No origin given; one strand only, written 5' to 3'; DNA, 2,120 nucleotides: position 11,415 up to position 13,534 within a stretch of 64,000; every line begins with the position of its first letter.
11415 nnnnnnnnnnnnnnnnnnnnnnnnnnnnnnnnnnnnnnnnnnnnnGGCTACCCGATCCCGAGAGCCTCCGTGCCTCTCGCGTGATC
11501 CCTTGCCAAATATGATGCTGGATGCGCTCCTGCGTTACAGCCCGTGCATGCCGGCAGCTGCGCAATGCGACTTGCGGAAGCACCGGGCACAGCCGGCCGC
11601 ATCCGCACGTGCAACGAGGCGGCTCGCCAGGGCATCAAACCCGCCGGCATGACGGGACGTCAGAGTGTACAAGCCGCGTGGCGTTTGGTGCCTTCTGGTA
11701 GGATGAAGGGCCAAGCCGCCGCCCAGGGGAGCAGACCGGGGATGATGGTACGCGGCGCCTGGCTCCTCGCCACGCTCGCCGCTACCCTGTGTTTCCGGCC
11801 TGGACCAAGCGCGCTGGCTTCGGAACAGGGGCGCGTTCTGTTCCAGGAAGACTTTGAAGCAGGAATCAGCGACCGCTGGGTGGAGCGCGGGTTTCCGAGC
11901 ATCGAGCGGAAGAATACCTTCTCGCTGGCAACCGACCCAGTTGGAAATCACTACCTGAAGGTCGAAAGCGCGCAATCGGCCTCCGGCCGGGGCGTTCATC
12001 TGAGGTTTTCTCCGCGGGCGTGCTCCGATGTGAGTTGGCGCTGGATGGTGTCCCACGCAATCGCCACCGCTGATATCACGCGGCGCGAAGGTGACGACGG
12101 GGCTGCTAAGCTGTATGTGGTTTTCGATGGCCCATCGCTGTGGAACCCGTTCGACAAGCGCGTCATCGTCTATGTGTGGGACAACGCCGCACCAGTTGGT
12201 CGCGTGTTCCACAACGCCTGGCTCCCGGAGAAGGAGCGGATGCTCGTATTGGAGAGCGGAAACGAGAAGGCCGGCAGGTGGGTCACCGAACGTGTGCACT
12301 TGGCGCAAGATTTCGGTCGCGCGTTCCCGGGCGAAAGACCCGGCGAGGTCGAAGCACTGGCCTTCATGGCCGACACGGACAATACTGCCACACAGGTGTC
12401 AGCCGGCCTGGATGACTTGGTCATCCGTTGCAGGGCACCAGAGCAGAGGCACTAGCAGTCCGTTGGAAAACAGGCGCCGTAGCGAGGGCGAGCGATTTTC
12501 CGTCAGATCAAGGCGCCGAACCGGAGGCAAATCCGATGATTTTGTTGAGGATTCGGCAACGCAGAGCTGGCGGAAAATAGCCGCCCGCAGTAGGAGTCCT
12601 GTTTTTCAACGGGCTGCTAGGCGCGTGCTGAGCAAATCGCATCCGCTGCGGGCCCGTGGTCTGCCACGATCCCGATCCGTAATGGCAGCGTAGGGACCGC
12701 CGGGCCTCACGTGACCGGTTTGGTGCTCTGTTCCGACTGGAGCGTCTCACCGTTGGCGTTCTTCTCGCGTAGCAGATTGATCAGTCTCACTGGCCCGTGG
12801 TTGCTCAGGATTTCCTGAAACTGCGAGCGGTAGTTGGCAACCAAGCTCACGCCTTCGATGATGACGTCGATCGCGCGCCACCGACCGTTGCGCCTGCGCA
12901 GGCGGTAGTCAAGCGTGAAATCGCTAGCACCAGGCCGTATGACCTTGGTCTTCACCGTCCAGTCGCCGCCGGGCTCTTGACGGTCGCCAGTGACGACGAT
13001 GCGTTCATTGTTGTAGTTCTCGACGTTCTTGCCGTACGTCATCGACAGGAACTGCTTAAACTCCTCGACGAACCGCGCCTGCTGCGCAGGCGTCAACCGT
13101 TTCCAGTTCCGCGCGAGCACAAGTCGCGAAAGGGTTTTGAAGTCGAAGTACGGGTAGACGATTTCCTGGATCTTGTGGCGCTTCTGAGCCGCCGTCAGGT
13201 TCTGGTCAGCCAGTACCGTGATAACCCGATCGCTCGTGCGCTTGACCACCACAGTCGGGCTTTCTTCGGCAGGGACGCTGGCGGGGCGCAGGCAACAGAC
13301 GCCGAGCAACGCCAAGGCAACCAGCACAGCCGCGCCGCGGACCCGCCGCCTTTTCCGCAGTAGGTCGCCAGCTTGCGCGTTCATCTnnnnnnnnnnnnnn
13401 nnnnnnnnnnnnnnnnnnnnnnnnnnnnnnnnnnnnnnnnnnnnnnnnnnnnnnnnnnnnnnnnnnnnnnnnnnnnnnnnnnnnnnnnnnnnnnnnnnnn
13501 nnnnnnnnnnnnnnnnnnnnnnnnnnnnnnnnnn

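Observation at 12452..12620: Three-copy 169-bp element with 23-bp terminal inverted repeats and TA flanks (Correia-/MITE-like)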

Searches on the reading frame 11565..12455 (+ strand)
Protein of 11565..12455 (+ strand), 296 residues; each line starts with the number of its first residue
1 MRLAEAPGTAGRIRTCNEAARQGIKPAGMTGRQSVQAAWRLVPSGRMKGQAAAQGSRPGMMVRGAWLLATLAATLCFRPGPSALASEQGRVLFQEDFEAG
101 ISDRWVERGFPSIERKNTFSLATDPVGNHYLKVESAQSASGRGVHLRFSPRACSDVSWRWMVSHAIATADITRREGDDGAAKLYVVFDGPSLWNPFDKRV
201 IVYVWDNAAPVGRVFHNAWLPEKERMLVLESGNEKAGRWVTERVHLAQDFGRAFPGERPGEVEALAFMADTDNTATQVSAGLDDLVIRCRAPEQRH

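Call 76: find_encoding_contigs(protein=window:11565-12455:+, flank=3000, max_places=10)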
Protein window:11565-12455:+ (296 aa): no gene with exactly this product is on record in the collection.

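Call 86: find_homologous_proteins(query=window:11565-12452:+, max_evalue=1e-40)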
Query window:11565-12452:+ (296 aa): 84 proteins with E <= 1e-40 among 3170 candidates.
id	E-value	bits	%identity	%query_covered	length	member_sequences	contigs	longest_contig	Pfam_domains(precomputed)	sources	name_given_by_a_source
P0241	3.6e-158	544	100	80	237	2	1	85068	PF11249.14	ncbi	ncbi:MAG: DUF3047 domain-containing protein [Candidatus Binatia bacterium]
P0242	8.9e-105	369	71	76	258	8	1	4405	PF11249.14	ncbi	-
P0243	2.7e-101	357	71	72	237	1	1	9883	PF11249.14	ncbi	-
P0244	2.1e-100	354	72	72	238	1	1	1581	PF11249.14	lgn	-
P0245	7.3e-100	352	72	71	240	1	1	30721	PF11249.14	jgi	jgi:hypothetical protein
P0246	2.6e-99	351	66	79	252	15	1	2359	PF11249.14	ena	-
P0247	5.7e-98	346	65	77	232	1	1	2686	PF11249.14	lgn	-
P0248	2.5e-97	344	70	69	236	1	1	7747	PF11249.14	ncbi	-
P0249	4.6e-97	343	63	80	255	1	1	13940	PF11249.14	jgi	jgi:Protein of unknown function (DUF3047)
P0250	9.9e-97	342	73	67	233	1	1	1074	PF11249.14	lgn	-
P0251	2.0e-96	341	63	80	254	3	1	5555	PF11249.14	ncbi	-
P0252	3.5e-96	340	59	85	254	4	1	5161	PF11249.14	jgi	-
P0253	9.7e-96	339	67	69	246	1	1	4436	PF11249.14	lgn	-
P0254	7.2e-95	336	61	81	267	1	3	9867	PF11249.14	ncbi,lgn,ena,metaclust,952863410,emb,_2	metaclust:\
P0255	1.8e-94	335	62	81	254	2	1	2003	PF11249.14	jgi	jgi:hypothetical protein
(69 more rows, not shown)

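Call 88: list_cluster_members(proteins=[P0241])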
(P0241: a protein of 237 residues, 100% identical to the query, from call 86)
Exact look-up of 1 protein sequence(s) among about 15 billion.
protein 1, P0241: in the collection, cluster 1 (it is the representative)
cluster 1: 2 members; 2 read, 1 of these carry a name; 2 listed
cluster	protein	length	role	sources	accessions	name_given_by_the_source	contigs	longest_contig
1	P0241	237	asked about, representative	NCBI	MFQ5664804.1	MAG: DUF3047 domain-containing protein [Candidatus Binatia bacterium]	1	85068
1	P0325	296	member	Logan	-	-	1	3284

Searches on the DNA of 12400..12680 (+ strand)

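Call 10: search_dna_similar(query=window:12452-12620:+, collection=plasmids, mode=distant, max_rows=30)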
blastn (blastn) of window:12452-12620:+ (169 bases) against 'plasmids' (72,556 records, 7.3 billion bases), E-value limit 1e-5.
No match.
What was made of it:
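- Tried and rejected: No match (call 10).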

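Call 16: search_rna_families(source=window, start=12400, end=12680, threshold=evalue, max_evalue=10)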
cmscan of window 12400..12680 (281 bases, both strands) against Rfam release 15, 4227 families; matches with E-value up to 10: 3.
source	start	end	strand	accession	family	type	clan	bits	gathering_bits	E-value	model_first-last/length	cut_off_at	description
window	12462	12560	-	RF00306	snoZ178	Gene; snRNA; snoRNA; CD-box;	-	13.8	100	2.6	1-152/152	no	Small nucleolar RNA Z178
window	12597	12670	+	RF03661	mir-933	Gene; miRNA;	-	12.8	100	8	1-77/77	no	mir-933 microRNA precursor family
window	12407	12457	-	RF02979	freshwater-1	Gene; sRNA;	-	12.7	72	4.1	1-62/62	no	freshwater-1 RNA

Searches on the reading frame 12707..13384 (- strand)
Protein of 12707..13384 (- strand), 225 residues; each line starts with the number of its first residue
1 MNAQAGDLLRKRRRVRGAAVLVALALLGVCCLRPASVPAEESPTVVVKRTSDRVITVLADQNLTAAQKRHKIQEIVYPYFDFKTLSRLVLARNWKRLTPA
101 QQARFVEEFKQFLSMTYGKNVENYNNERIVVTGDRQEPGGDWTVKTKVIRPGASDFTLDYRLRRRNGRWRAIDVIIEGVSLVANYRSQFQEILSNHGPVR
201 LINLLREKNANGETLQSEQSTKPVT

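Call 21: find_encoding_contigs(protein=window:12707-13384:-, flank=6000, max_places=10)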
Protein window:12707-13384:- (225 aa): 1 contig read that carries it; 1 place shown.
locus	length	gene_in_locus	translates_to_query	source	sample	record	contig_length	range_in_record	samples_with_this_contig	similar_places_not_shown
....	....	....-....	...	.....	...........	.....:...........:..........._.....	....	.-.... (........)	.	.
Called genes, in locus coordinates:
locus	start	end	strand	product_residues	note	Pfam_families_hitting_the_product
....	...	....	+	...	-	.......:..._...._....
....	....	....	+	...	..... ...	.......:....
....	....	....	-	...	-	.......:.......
